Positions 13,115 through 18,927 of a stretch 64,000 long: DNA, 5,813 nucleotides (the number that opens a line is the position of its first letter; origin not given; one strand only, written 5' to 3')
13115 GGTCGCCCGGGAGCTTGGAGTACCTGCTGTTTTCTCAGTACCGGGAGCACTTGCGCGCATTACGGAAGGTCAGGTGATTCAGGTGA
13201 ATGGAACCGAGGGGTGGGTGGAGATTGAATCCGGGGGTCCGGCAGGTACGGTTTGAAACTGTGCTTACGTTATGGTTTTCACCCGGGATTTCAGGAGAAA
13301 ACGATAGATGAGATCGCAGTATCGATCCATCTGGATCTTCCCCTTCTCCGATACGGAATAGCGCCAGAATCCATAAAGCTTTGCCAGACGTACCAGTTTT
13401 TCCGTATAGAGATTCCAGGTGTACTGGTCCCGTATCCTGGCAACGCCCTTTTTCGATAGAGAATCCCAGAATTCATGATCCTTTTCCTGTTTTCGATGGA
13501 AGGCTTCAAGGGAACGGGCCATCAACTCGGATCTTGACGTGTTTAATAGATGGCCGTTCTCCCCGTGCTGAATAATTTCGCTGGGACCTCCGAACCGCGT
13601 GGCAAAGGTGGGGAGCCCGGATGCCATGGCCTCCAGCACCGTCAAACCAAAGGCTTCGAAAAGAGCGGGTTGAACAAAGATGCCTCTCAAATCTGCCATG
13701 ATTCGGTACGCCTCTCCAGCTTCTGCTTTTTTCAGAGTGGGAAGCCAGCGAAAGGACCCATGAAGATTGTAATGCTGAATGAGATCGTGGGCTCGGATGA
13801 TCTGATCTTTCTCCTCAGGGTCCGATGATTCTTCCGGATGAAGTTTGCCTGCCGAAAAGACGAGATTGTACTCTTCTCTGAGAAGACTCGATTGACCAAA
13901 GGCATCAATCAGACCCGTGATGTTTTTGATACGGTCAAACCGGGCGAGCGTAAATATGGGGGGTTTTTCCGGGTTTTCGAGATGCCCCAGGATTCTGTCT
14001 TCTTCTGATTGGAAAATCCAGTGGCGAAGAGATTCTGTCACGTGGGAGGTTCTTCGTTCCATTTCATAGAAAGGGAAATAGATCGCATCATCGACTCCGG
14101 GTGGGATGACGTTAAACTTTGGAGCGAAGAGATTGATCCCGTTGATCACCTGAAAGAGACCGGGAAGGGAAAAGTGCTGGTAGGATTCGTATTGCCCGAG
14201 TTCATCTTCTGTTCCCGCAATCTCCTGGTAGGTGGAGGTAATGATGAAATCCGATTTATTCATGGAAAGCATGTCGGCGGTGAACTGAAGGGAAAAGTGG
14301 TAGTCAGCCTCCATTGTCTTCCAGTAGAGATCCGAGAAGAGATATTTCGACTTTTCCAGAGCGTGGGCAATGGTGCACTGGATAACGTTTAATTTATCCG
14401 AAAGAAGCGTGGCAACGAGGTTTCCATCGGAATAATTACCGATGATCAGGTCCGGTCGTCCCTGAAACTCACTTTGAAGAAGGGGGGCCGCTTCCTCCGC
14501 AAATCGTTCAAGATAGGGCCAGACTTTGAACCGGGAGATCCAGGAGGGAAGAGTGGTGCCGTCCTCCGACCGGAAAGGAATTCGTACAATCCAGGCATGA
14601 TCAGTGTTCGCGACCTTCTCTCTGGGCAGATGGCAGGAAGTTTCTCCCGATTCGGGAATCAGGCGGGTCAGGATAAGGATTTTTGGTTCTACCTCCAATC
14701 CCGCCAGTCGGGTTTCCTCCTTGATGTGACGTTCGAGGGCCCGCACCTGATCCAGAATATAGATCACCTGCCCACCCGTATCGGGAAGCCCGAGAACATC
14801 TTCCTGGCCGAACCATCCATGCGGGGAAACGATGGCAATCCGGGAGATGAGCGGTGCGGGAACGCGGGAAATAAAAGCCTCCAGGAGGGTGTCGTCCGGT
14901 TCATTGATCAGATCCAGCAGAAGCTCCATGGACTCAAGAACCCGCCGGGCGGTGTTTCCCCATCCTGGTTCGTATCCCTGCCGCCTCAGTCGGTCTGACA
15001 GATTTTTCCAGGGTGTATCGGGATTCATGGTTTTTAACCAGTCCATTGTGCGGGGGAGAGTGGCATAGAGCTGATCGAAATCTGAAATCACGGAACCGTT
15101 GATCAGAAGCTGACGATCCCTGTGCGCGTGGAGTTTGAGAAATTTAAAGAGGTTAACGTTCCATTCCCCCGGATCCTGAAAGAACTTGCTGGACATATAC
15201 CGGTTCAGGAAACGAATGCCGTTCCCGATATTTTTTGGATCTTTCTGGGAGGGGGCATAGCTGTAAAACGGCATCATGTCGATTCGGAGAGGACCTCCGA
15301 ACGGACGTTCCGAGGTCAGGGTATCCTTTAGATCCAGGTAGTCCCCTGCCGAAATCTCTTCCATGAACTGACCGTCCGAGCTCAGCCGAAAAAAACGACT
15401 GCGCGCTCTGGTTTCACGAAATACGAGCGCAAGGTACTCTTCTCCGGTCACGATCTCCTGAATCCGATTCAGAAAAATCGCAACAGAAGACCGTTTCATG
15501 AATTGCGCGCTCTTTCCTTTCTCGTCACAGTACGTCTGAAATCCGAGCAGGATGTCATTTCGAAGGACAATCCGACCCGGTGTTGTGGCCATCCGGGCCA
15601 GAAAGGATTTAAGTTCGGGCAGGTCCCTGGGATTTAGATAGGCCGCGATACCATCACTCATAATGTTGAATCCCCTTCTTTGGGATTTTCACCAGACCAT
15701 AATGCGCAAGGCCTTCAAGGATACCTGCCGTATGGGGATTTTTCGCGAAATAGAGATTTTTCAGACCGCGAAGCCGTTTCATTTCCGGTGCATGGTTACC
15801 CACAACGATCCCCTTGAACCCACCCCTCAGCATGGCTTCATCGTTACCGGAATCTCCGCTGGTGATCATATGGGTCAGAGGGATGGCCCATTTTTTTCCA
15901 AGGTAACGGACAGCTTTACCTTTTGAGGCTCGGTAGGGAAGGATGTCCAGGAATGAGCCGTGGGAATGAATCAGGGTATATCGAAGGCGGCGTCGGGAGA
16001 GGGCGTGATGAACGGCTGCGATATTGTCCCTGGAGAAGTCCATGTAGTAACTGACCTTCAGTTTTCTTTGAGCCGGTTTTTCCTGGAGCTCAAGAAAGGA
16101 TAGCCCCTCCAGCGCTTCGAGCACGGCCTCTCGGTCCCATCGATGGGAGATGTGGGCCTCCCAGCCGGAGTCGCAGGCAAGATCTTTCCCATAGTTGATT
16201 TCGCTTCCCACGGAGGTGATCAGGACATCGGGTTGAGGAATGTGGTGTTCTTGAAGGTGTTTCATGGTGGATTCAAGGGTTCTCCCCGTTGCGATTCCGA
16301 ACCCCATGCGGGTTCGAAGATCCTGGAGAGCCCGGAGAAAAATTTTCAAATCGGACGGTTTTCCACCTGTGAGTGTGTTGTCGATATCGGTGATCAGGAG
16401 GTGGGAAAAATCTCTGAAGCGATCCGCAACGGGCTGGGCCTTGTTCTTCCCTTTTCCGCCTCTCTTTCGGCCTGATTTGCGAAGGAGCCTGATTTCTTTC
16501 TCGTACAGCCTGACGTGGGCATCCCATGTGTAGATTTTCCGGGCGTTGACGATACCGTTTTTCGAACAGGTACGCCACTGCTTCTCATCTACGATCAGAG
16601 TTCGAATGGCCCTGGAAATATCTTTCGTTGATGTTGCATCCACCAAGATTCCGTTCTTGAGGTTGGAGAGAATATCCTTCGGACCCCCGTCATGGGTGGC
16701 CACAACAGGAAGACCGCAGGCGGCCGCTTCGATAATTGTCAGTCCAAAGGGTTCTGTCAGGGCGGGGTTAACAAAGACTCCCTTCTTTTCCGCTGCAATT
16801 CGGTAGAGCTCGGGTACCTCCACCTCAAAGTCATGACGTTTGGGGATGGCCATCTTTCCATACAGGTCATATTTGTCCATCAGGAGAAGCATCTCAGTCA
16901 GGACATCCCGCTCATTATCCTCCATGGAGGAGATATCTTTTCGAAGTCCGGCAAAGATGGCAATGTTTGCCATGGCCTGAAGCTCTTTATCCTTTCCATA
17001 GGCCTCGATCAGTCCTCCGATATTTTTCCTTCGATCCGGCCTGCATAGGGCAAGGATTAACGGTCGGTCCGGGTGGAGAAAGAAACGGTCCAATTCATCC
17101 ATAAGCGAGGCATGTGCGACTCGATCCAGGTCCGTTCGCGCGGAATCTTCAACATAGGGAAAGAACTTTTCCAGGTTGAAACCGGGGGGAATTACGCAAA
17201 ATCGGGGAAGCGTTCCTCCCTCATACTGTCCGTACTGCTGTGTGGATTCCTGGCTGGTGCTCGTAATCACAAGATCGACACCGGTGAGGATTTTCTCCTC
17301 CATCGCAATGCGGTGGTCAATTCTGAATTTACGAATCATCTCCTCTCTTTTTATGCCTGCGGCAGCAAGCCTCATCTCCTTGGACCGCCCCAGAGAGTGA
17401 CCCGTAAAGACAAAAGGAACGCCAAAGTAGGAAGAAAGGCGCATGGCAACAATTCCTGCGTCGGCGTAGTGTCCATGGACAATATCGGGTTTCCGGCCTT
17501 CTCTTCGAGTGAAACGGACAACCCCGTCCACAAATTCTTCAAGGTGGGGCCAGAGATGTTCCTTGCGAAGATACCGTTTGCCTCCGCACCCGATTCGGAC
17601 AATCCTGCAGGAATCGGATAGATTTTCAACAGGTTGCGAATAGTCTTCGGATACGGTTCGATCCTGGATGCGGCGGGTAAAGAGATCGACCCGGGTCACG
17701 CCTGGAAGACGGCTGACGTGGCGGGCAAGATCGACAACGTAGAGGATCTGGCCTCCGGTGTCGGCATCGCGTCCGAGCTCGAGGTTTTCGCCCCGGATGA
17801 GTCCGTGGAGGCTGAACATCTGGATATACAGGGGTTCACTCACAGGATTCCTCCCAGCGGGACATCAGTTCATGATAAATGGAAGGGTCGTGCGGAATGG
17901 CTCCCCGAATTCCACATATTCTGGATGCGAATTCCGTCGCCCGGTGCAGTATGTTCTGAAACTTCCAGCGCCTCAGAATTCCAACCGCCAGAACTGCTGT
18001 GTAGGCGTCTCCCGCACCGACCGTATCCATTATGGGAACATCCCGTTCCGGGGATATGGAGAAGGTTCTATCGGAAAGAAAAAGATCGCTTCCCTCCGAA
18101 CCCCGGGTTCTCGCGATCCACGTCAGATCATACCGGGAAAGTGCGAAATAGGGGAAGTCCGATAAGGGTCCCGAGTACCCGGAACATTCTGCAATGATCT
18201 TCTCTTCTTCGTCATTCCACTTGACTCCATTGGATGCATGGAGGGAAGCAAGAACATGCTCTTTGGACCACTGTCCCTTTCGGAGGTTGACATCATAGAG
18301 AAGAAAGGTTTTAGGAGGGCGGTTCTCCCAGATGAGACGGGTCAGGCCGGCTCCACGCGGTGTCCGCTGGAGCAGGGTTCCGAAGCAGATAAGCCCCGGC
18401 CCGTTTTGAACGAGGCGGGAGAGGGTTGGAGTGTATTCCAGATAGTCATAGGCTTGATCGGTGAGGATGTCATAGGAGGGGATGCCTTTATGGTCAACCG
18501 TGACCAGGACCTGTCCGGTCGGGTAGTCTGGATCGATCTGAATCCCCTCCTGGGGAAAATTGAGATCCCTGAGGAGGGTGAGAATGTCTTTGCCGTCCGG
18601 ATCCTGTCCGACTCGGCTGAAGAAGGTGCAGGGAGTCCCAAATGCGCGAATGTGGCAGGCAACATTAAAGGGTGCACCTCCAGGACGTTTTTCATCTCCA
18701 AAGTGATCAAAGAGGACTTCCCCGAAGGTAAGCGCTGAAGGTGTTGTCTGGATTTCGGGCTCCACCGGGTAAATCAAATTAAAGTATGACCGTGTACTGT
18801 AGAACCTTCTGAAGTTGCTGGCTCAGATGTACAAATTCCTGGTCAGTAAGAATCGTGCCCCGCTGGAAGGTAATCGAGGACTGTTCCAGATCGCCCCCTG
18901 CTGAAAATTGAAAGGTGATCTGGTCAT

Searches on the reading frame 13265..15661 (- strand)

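Call 63: search_protein_families(library=pfam, proteins=[window:13265-15661:-], max_evalue=0.001)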
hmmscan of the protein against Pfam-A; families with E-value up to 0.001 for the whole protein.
window:13265-15661:- (798 aa): 5 families
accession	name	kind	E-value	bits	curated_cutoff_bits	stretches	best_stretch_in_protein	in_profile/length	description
PF00862.26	GT-B_Sucrose_synth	-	3.7e-132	440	23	1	260-550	3-290/290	Sucrose synthase first GT-B domain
PF24862.1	SUS_EPBD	-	4.1e-24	85.3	27.7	1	147-236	1-88/88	Sucrose synthase EPBD domain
PF00534.26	Glycos_transf_1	-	3.5e-23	82.4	26.4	1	561-731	10-165/172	Glycosyl transferases group 1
PF13692.12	Glyco_trans_1_4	-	1.4e-13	51.7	27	1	569-719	4-137/142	Glycosyl transferases group 1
PF24861.2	SUS_N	-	1.1e-09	38.9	25.4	1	16-113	19-115/115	Sucrose synthase N-terminal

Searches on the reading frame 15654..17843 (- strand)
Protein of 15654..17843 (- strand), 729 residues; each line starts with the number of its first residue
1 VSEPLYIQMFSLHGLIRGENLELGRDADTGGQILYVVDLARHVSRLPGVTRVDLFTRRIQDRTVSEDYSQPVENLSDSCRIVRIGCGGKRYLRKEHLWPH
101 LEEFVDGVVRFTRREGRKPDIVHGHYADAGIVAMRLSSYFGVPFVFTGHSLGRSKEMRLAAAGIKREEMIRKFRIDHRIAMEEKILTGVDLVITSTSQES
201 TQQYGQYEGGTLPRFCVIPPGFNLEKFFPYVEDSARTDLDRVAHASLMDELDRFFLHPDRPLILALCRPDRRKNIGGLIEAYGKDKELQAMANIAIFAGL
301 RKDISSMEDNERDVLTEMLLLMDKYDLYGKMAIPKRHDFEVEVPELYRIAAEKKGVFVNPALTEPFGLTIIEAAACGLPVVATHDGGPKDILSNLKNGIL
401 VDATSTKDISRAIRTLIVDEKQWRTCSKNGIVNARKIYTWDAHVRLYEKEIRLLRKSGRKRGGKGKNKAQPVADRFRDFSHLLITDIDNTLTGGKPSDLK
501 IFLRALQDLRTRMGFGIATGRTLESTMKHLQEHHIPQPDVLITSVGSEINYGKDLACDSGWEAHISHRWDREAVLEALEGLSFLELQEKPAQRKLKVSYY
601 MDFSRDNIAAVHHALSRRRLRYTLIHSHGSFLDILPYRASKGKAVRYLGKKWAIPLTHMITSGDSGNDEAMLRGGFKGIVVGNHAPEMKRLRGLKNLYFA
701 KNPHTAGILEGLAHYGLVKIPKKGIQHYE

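Call 63: search_protein_families(library=pfam, proteins=[window:15654-17843:-], max_evalue=0.001)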
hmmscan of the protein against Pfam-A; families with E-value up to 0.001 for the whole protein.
window:15654-17843:- (729 aa): 9 families
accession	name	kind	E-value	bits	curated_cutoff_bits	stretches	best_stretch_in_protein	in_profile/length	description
PF05116.19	S6PP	-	3.2e-73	246.8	20.3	1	481-717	3-247/247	Sucrose-6F-phosphate phosphohydrolase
PF00534.26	Glycos_transf_1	-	1.7e-23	83.4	26.4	1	258-430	13-169/172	Glycosyl transferases group 1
PF08282.18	Hydrolase_3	-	2e-15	57.7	20.9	1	606-689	152-236/255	haloacid dehalogenase-like hydrolase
PF13692.12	Glyco_trans_1_4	-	2.1e-14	54.4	27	1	355-418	78-141/142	Glycosyl transferases group 1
PF00862.26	GT-B_Sucrose_synth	-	3.9e-14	52.6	23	1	7-222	16-249/290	Sucrose synthase first GT-B domain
PF13579.12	Glyco_trans_4_4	-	2.5e-13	51.1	29.7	1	30-221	1-158/158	Glycosyl transferase 4-like domain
PF13439.12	Glyco_transf_4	-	2.3e-12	47.7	28.5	1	30-225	2-169/170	Glycosyltransferase Family 4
PF20706.3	GT4-conflict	-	8.4e-05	22.2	26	1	353-395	281-323/385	Family 4 Glycosyltransferase in conflict systems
PF13524.12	Glyco_trans_1_2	-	0.00081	19.8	25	0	370-445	67-140/144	Glycosyl transferase-like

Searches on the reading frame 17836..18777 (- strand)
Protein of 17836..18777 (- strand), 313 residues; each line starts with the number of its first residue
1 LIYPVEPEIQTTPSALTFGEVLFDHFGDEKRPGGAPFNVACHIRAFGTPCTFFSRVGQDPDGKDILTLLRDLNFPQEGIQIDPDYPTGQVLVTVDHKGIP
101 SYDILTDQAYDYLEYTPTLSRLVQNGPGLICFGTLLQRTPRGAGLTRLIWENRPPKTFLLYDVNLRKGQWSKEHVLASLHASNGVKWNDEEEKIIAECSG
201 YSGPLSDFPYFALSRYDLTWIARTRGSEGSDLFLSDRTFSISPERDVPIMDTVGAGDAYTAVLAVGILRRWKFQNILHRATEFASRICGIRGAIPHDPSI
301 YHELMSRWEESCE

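Call 63: search_protein_families(library=pfam, proteins=[window:17836-18777:-], max_evalue=0.001)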
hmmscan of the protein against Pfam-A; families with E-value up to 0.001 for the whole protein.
window:17836-18777:- (313 aa): 1 family
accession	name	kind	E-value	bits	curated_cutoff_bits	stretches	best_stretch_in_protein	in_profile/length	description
PF00294.29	PfkB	-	1.5e-25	90.6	25.8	1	27-295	30-297/302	pfkB family carbohydrate kinase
